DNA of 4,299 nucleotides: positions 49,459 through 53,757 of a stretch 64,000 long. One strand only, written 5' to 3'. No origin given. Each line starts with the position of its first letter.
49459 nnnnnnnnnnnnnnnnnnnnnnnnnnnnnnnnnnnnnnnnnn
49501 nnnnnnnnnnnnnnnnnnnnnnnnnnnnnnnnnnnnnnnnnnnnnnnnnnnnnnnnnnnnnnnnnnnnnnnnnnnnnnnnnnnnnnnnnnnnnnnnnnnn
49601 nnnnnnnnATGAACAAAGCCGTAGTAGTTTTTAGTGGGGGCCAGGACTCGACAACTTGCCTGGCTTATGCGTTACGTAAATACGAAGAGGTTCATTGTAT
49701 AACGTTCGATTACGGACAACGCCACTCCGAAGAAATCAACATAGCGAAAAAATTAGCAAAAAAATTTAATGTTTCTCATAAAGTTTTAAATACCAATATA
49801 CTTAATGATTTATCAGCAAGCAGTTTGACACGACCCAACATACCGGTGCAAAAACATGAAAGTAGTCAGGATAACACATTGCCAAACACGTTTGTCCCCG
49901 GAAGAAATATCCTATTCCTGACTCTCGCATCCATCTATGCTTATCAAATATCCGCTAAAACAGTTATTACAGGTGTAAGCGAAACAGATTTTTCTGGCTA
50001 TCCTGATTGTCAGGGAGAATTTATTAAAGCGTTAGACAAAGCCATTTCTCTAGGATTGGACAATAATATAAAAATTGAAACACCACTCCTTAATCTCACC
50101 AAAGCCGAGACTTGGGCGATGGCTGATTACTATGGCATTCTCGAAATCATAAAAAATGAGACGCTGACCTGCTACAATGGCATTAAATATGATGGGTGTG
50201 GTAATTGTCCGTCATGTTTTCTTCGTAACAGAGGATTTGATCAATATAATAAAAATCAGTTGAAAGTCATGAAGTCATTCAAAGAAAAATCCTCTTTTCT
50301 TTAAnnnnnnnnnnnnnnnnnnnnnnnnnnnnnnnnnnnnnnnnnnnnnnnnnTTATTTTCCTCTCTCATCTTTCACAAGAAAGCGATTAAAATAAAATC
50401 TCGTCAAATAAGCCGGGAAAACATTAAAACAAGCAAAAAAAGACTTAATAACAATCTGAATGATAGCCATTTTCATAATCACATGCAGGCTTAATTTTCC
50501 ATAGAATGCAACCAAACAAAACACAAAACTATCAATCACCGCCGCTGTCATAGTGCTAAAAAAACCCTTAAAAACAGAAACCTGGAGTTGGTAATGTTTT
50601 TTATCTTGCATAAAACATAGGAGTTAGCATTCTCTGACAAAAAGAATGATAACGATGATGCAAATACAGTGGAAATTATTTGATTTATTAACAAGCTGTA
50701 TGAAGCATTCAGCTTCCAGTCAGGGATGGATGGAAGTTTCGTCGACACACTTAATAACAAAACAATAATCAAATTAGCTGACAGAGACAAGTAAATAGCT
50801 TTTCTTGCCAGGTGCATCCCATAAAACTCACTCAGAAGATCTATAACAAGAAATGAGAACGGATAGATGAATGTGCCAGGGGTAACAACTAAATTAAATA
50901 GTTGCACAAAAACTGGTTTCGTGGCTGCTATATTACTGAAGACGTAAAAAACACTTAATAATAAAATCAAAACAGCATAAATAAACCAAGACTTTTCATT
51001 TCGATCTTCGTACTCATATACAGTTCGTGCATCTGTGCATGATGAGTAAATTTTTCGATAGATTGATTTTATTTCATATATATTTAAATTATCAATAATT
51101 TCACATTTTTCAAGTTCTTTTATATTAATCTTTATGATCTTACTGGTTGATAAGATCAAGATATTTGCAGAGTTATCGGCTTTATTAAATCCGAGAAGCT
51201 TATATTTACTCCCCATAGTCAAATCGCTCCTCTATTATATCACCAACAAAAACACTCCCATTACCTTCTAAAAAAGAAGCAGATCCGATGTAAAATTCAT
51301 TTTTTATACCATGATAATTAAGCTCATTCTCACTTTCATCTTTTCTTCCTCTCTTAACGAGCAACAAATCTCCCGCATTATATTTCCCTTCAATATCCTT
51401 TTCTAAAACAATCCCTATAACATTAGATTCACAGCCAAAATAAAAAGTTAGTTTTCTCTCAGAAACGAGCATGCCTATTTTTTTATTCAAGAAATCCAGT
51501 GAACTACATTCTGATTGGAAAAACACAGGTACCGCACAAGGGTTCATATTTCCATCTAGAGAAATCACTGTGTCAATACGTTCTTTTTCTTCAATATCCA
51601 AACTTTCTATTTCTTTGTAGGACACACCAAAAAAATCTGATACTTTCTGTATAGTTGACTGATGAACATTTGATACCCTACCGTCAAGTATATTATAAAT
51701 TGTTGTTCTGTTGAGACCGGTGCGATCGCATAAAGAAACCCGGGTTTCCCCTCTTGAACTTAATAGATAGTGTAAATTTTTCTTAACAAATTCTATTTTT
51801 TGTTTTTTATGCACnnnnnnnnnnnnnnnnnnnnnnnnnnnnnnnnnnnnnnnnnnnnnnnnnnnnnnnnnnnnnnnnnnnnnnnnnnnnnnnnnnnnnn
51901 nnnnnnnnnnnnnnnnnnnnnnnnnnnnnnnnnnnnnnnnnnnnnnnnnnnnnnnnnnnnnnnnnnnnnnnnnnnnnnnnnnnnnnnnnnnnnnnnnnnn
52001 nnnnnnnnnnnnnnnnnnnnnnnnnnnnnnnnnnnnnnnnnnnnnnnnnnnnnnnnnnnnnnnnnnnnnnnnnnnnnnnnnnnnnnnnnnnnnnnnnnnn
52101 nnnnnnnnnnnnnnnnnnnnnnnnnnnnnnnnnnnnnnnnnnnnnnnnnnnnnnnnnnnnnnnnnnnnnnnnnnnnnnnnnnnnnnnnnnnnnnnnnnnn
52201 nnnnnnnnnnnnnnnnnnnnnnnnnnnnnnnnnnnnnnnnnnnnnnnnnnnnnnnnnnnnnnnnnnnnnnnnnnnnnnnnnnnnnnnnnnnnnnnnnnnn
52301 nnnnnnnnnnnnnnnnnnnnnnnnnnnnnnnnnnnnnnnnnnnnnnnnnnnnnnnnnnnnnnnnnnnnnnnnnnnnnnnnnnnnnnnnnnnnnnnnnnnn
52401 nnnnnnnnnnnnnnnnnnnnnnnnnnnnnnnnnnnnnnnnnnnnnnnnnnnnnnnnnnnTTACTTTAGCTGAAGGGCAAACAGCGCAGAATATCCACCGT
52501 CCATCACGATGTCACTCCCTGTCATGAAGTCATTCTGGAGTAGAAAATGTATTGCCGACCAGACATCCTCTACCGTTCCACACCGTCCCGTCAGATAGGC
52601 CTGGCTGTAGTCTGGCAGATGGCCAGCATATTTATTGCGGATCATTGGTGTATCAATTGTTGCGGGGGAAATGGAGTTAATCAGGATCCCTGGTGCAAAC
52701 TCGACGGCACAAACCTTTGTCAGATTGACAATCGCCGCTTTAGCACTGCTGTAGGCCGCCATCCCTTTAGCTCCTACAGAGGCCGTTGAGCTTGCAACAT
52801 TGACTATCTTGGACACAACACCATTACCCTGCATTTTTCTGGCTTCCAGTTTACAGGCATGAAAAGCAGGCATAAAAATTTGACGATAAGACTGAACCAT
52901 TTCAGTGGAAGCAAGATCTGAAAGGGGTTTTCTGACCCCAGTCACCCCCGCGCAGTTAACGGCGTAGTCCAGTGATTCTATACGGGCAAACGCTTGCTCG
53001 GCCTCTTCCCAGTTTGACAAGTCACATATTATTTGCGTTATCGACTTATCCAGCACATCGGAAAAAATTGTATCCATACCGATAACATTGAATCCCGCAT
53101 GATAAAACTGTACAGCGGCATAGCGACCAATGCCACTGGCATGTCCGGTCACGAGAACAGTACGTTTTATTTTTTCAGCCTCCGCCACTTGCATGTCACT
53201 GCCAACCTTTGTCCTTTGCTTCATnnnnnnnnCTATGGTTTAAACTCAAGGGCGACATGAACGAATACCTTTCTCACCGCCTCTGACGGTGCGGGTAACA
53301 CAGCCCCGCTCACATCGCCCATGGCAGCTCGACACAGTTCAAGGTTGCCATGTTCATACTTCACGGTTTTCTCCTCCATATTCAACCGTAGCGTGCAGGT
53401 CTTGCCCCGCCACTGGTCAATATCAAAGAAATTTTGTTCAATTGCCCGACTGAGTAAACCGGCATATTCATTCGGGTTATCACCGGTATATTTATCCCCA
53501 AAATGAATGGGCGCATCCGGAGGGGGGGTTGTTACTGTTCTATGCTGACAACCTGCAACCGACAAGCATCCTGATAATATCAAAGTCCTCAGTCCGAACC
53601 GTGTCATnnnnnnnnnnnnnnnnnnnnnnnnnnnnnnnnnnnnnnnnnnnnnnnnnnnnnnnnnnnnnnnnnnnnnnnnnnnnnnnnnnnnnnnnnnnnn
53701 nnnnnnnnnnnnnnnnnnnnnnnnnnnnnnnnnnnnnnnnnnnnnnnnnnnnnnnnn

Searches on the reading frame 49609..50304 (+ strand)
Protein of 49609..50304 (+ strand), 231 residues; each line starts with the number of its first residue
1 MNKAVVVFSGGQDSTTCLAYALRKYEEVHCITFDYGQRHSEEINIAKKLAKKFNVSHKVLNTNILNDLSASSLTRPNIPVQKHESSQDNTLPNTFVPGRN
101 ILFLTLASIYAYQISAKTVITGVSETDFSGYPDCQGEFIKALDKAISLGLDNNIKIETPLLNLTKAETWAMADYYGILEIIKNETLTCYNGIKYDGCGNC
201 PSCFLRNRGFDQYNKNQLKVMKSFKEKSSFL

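Call 88: search_protein_families(library=pfam, proteins=[window:49609-50304:+], max_evalue=0.01)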
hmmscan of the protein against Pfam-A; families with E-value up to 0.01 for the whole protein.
window:49609-50304:+ (231 aa): 8 families
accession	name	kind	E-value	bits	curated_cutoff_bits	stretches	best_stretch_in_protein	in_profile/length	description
PF06508.19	QueC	-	1e-80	270.6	22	1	3-213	1-209/210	Queuosine biosynthesis protein QueC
PF00733.27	Asn_synthase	-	1.9e-06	28.2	21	1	6-61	22-78/354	Asparagine synthase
PF01171.26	ATP_bind_3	-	7.3e-06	26.3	27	1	4-66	2-69/182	PP-loop family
PF01507.26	PAPS_reduct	-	1.3e-05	25.8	22.5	1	4-62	2-60/175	Phosphoadenosine phosphosulfate reductase domain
PF24167.1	DUF7411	-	1.3e-05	25.3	28.7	1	3-62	2-58/194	Family of unknown function (DUF7411)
PF02568.20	ThiI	-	0.00031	20.8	20.5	1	3-128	5-121/197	Thiamine biosynthesis protein (ThiI)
PF00764.25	Arginosuc_synth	-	0.0013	19.2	27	1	3-57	1-55/162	Arginosuccinate synthase N-terminal HUP domain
PF02540.23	NAD_synthase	-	0.0027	17.3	21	1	2-62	19-81/242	NAD synthase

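Call 99: search_protein_families(library=ncbifam, proteins=[window:49609-50304:+], max_evalue=0.001)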
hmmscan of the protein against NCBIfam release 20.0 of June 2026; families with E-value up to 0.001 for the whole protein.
window:49609-50304:+ (231 aa): 14 families
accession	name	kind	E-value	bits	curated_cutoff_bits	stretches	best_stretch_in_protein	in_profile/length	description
NF008317.0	PRK11106.1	equivalog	3.3e-111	370.2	378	1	1-228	1-228/231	7-cyano-7-deazaguanine synthase QueC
TIGR00364.1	TIGR00364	equivalog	4e-82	274.6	150.3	1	4-206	1-201/201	7-cyano-7-deazaguanine synthase QueC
TIGR00268.2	TIGR00268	equivalog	4.1e-09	36.1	150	1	1-67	13-81/259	ATP-dependent sacrificial sulfur transferase LarE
TIGR02432.1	lysidine_TilS_N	equivalog_domain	3.4e-07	30.4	93.6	1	4-66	2-70/189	tRNA lysidine(34) synthetase TilS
NF011155.0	PRK14561.1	equivalog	8.6e-07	28.8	207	1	3-65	2-63/195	hypothetical protein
NF010392.0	PRK13820.1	equivalog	6.3e-06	25.4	512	1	2-61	3-63/395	argininosuccinate synthase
NF041925.1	QatC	equivalog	7.9e-06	25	280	0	3-120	102-205/398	Qat anti-phage system QueC-like protein QatC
NF006327.0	PRK08557.1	equivalog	2.3e-05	23.4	366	1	6-65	186-245/415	hypothetical protein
NF010587.0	PRK13980.1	equivalog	2.9e-05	23.4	255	1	2-65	32-97/267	NAD+ synthase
NF006351.0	PRK08576.1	equivalog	7.4e-05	21.5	290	1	3-56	236-289/436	hypothetical protein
TIGR00032.1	argG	equivalog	0.00012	21.5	268.2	1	3-57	1-55/394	argininosuccinate synthase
TIGR00342.1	TIGR00342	equivalog_domain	0.00028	20.1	264.5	1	2-127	173-288/373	tRNA uracil 4-sulfurtransferase ThiI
NF001770.0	PRK00509.1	equivalog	0.00041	19.5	334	1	2-59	5-61/401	argininosuccinate synthase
NF006222.0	PRK08349.1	subfamily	0.00073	19.5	251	0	3-188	2-169/198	hypothetical protein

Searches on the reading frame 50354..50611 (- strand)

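Call 88: search_protein_families(library=pfam, proteins=[window:50354-50611:-], max_evalue=0.01)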
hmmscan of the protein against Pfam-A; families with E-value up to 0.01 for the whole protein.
window:50354-50611:- (85 aa): 1 family
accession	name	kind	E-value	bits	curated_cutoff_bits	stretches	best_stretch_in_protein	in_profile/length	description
PF02592.20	Vut_1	-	1.1e-07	32.7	27.2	1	13-68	100-150/152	Putative vitamin uptake transporter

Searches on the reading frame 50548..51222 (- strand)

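Call 88: search_protein_families(library=pfam, proteins=[window:50548-51222:-], max_evalue=0.01)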
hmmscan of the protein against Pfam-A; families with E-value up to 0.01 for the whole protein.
window:50548-51222:- (224 aa): 1 family
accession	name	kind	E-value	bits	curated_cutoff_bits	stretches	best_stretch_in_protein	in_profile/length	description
PF02592.20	Vut_1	-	3.8e-23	83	27.2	1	115-222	2-105/152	Putative vitamin uptake transporter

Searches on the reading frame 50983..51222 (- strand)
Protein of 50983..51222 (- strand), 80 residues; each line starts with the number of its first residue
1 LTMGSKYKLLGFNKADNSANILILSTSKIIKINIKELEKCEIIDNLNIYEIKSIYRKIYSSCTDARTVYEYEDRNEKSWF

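Call 91: predict_structure(alignment_id=A9)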
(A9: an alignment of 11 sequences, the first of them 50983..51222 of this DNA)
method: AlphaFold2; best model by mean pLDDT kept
length: 80 residues; sequences in the alignment: 11
mean_pLDDT: 69.5   pTM: 0.55
mean pLDDT of the five models: 69.5, 67.4, 64.9, 64.7, 64.2
residues with pLDDT >= 90: 0; 70-90: 52; 50-70: 14; < 50: 14
segments of 3 or more residues with pLDDT < 50: 1-3, 70-80
pLDDT, mean of each block of 10 residues (from residue 1): 60 75 80 82 76 78 59 45
secondary structure, 60 per line:
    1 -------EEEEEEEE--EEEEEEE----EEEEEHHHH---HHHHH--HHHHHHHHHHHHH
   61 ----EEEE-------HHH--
elements in order: E8-15 E18-24 E29-33 H34-37 H41-45 H48-60 E65-68

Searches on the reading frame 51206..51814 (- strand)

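Call 88: search_protein_families(library=pfam, proteins=[window:51206-51814:-], max_evalue=0.01)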
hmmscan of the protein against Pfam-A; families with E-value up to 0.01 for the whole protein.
window:51206-51814:- (202 aa): 3 families
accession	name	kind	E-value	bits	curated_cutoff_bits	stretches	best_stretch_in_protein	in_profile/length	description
PF13443.12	HTH_26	-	4.1e-06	27.4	22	1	13-70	1-58/63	Cro/C1-type HTH DNA-binding domain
PF01381.28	HTH_3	-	0.0016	18.9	23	1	27-68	14-54/55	Helix-turn-helix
PF13542.12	HTH_Tnp_ISL3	-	0.0097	15.8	27.4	0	50-70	24-44/51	Helix-turn-helix domain of transposase family ISL3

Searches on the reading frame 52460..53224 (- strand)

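Call 88: search_protein_families(library=pfam, proteins=[window:52460-53224:-], max_evalue=0.01)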
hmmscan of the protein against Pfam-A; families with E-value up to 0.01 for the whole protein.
window:52460-53224:- (254 aa): 4 families
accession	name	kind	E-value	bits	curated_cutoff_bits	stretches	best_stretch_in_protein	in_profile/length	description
PF13561.12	adh_short_C2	-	6.5e-33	114.7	27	1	27-246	1-236/236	Enoyl-(Acyl carrier protein) reductase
PF00106.31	adh_short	-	2.4e-29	102.7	26.6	1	22-198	2-190/195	short chain dehydrogenase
PF23441.1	SDR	-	3.2e-08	33.7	27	1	77-245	82-255/258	SDR-like rossmann domain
PF01370.27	Epimerase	-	1.6e-06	28.2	20.9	1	23-104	1-84/240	NAD dependent epimerase/dehydratase family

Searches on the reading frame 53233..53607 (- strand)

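Call 88: search_protein_families(library=pfam, proteins=[window:53233-53607:-], max_evalue=0.01)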
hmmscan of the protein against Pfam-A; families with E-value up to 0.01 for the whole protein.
window:53233-53607:- (124 aa): 1 family
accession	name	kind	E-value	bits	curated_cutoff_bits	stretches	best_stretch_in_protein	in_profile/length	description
PF06519.16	TolA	-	1.3e-09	38.5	25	1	39-121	7-95/96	TolA C-terminal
